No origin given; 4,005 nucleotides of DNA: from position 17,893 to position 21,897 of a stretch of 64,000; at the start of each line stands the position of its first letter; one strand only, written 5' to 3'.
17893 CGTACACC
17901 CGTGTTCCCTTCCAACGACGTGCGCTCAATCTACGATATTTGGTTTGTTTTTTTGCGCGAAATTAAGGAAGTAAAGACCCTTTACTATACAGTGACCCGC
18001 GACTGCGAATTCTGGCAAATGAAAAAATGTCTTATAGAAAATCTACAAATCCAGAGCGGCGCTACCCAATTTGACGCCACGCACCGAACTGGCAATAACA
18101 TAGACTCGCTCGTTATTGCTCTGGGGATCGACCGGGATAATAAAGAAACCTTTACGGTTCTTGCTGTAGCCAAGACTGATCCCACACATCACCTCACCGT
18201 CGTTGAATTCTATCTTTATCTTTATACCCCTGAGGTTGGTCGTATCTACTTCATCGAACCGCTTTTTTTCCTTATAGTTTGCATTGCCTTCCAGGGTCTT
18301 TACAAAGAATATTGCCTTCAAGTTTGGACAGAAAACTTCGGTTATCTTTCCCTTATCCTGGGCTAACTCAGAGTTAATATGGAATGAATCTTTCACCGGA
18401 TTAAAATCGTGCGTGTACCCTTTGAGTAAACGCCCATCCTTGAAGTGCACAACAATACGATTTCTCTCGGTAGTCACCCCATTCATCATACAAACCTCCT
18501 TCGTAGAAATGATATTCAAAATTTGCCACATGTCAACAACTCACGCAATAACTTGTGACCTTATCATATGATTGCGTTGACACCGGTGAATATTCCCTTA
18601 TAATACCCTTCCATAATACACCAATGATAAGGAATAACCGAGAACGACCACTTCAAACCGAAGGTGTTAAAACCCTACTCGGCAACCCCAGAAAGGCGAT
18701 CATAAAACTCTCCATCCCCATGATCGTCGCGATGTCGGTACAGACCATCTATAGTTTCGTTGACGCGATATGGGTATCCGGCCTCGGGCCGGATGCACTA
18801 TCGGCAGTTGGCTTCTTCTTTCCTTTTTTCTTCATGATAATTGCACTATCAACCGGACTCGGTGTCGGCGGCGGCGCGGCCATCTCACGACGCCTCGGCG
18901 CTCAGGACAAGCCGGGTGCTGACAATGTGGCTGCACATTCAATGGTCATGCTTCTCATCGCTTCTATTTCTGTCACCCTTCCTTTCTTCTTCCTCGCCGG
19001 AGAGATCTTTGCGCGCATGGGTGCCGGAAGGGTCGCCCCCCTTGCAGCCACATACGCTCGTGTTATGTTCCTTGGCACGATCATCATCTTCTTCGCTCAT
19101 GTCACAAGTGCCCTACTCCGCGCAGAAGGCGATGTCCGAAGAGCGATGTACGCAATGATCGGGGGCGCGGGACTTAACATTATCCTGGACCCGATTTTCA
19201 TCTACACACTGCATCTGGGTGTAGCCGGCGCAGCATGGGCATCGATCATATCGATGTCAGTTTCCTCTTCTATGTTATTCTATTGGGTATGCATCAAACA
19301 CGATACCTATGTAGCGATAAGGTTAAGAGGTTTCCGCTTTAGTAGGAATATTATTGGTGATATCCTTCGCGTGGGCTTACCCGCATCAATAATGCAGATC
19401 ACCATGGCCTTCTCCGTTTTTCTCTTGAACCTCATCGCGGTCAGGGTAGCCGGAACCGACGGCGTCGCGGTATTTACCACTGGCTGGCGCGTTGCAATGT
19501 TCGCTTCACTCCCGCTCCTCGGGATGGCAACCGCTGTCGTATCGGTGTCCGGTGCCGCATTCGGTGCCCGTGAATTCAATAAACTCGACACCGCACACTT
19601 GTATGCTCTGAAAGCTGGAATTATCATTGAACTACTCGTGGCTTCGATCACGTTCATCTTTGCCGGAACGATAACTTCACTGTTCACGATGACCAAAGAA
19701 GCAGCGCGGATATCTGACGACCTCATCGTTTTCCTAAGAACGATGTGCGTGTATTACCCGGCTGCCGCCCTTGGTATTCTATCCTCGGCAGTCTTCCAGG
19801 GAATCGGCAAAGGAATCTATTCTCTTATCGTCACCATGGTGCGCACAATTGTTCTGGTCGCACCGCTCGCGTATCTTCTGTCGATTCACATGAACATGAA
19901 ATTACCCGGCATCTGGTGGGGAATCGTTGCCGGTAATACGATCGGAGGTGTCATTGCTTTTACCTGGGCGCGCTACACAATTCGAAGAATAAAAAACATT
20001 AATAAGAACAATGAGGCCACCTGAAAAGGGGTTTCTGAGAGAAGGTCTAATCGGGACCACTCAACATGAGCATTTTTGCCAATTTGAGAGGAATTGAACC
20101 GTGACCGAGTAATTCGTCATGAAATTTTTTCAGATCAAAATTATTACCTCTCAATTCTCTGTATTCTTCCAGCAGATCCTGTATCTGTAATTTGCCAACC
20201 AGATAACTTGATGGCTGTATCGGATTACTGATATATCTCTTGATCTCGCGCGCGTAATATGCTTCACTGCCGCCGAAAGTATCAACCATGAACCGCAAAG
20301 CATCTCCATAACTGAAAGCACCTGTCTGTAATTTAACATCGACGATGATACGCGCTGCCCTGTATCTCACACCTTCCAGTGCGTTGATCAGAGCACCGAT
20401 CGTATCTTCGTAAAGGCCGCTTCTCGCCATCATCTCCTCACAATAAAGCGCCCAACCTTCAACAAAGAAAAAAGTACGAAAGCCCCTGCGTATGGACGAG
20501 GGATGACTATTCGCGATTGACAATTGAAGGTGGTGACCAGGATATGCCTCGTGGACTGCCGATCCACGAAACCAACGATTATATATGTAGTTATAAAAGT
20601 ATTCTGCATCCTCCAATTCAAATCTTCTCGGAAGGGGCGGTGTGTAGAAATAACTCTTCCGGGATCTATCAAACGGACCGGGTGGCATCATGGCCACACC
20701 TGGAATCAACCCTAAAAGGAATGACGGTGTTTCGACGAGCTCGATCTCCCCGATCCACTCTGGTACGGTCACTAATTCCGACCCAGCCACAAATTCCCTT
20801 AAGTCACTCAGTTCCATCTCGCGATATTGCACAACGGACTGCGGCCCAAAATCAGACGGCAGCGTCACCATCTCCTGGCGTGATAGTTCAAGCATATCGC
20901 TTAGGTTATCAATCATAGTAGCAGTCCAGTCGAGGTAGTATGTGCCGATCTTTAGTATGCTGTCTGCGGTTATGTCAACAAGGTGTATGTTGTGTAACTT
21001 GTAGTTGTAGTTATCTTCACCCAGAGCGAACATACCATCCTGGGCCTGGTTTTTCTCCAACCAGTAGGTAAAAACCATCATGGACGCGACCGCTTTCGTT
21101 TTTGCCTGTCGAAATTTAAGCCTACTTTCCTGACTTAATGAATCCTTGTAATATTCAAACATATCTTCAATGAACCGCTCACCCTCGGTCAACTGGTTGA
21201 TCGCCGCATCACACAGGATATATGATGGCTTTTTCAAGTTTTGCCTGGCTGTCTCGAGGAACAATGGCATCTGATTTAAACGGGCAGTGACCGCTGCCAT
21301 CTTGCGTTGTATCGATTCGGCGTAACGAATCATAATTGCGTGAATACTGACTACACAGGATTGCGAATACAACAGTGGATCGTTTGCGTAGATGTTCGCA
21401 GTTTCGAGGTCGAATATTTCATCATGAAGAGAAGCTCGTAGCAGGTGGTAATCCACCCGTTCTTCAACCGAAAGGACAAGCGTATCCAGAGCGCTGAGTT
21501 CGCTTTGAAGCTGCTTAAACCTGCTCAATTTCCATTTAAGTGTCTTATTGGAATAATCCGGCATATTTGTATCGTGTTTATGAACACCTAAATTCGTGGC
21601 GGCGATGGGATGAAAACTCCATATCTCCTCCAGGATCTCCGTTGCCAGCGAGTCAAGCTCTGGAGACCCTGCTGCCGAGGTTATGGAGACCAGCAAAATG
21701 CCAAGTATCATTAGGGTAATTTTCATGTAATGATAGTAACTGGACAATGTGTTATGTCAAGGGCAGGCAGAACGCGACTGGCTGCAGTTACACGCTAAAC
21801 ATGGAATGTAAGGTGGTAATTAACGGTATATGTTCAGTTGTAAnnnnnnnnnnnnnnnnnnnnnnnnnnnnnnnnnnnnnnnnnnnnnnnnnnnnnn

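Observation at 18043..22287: Two conserved ~148-aa paralogs flanking a MATE transporter and a DUF885 gene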

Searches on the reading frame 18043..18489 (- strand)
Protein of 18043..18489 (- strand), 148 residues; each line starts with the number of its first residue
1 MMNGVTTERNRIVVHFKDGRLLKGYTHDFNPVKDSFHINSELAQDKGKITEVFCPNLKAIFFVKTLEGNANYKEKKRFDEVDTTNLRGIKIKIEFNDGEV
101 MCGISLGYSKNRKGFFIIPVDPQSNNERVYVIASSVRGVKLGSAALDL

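Call 4: search_protein_families(library=pfam, proteins=[window:18043-18489:-], max_evalue=1)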
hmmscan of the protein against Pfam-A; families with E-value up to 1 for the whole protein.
window:18043-18489:- (148 aa): 1 family
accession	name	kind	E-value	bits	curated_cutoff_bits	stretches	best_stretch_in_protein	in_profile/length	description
PF22478.1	DUF6982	-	7.6e-28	97.7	24.5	1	9-140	2-131/134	Family of unknown function (DUF6982)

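Call 5: search_protein_families(library=ncbifam, proteins=[window:18043-18489:-], max_evalue=1)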
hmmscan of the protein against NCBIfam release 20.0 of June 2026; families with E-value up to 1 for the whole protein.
window:18043-18489:- (148 aa): 1 family
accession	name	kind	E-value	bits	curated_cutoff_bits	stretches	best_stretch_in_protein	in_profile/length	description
NF001905.0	PRK00654.2-4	subfamily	0.09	11.3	560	1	77-128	48-99/489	glycogen synthase GlgA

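Call 73: search_protein_families(library=padloc, proteins=[window:18043-18489:-], max_evalue=1)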
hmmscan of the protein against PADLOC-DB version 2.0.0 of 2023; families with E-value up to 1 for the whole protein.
window:18043-18489:- (148 aa): 0 families

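Call 74: search_protein_families(library=phrogs, proteins=[window:18043-18489:-], max_evalue=1)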
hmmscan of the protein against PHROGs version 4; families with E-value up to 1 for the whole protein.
window:18043-18489:- (148 aa): 3 families
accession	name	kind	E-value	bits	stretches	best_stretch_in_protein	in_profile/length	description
phrog_1865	-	unknown function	0.057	14.5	0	88-109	8-29/64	-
phrog_36555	-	DNA, RNA and nucleotide metabolism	0.11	13.3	1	3-75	37-106/172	ribonucleotide reductase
phrog_32502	-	unknown function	0.13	13.4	1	38-66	34-62/76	-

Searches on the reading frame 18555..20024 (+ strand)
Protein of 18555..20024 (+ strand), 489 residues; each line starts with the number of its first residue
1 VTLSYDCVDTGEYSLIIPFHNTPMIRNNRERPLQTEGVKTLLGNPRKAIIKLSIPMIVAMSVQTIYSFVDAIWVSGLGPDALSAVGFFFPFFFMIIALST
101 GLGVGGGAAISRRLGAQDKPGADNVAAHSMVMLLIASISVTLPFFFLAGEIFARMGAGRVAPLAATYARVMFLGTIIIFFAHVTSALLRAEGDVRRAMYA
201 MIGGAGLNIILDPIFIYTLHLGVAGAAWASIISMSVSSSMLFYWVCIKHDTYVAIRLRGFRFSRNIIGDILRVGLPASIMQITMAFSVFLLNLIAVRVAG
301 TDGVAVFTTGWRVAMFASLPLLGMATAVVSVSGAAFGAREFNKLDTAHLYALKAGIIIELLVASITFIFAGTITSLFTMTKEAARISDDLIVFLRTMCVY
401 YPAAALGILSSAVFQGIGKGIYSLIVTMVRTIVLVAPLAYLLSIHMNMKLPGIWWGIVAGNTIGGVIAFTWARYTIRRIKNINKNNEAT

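Call 4: search_protein_families(library=pfam, proteins=[window:18555-20024:+], max_evalue=1)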
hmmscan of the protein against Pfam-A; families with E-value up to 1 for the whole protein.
window:18555-20024:+ (489 aa): 1 family
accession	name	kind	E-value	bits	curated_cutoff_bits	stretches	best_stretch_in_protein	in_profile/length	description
PF01554.23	MatE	-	3.2e-55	186.7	24.9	2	55-214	1-161/161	MatE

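Call 5: search_protein_families(library=ncbifam, proteins=[window:18555-20024:+], max_evalue=1)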
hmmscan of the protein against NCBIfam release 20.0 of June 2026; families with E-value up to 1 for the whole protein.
window:18555-20024:+ (489 aa): 10 families
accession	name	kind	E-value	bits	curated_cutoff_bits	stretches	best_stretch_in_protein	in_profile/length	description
TIGR00797.1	matE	subfamily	2.4e-75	253.9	147.4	1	55-454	1-396/396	MATE family efflux transporter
NF041801.1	MATE_SolL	equivalog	3.7e-40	138.1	780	1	41-468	14-442/458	solanimycin export family MATE transporter SolL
NF000131.1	MATE_multi_MepA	equivalog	5.6e-34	118.1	850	1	47-468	16-430/451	multidrug efflux MATE transporter MepA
NF007130.1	PRK09575.1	equivalog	1.9e-30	106.5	445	1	48-462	7-417/435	MATE family efflux transporter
NF007562.1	PRK10189.1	equivalog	1.9e-19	69.8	465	1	48-469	28-454/470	EmmdR/YeeO family multidrug/toxin efflux MATE transporter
NF052396.1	MATE_WgkD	equivalog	3.7e-18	65.7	510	1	47-454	3-405/428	tryglysin-associated MATE efflux transporter WgkD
NF001214.0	PRK00187.1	equivalog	2e-12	46.9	449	1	47-479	10-448/464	NorM family multidrug efflux MATE transporter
NF000217.1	MATE_multi_FepA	equivalog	6.3e-12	45.2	900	1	47-463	15-426/443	multidrug efflux MATE transporter FepA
NF007690.0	PRK10367.1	equivalog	9.7e-09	34.6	409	1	42-393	4-356/441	MATE family efflux transporter DinF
TIGR02900.1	spore_V_B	equivalog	2.6e-07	29.8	372.3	3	239-463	193-422/488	stage V sporulation protein B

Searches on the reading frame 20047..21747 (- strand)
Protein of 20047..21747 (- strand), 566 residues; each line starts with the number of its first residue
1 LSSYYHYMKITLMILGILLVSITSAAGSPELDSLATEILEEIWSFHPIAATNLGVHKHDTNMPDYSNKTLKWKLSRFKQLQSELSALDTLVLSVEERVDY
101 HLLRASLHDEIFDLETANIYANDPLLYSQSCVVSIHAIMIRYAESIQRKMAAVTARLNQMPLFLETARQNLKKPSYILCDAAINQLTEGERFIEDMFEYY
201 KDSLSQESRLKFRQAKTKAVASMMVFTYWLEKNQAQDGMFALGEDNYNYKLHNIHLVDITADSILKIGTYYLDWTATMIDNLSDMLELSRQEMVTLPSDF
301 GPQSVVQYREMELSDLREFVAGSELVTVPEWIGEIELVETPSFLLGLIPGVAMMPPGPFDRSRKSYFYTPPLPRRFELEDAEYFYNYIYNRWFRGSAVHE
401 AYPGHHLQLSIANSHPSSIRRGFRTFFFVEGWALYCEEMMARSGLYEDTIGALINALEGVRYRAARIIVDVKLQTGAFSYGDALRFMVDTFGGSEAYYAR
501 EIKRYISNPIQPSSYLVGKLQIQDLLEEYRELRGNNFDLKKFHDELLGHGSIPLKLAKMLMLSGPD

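Call 4: search_protein_families(library=pfam, proteins=[window:20047-21747:-], max_evalue=1)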
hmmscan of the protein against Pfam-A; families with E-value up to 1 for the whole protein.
window:20047-21747:- (566 aa): 2 families
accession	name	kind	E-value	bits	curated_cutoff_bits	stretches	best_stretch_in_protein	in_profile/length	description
PF05960.17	DUF885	-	6e-78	264.2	32.4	1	47-557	1-528/532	Bacterial protein of unknown function (DUF885)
PF17792.6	ThiD2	-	0.021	15.7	23.5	1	179-224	3-48/124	ThiD2 family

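Call 5: search_protein_families(library=ncbifam, proteins=[window:20047-21747:-], max_evalue=1)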
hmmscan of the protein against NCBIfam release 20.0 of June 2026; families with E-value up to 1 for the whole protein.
window:20047-21747:- (566 aa): 0 families
